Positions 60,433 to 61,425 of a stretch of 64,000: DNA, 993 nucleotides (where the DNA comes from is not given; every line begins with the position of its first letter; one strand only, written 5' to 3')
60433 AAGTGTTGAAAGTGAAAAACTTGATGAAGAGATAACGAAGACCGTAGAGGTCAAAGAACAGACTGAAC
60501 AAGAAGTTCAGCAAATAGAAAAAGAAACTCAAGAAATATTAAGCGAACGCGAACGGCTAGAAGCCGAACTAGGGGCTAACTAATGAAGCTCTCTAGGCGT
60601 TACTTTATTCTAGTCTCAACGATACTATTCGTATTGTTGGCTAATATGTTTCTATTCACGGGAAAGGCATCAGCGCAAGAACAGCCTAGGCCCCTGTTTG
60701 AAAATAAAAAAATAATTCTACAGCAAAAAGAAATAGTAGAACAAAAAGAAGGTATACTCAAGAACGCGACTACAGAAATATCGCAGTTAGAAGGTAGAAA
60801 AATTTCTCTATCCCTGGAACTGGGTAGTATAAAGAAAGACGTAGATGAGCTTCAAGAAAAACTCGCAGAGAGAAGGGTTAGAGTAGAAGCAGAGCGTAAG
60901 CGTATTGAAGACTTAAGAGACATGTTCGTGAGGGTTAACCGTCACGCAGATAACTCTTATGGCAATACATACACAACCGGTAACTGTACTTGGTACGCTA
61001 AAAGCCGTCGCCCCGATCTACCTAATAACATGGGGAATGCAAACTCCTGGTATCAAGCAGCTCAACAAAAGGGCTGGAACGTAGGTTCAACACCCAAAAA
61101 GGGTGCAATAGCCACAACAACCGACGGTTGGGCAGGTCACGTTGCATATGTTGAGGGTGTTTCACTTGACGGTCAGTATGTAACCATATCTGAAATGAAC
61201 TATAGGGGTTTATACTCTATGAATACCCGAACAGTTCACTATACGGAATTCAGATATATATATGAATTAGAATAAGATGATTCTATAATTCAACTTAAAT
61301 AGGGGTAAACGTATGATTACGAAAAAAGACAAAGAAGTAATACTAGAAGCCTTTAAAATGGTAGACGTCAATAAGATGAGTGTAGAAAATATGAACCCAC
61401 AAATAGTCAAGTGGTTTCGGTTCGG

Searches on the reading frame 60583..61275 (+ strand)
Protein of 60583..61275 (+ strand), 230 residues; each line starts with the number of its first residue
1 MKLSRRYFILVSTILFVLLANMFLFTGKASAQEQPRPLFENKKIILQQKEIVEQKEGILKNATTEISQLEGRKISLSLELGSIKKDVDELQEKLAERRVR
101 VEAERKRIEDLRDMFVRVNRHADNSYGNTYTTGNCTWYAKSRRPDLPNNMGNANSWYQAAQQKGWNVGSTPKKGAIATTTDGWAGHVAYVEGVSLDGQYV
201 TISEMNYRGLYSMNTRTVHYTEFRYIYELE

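Call 37: find_encoding_contigs(protein=window:60583-61275:+, flank=10000, max_places=6)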
Protein window:60583-61275:+ (230 aa): no gene with exactly this product is on record in the collection.
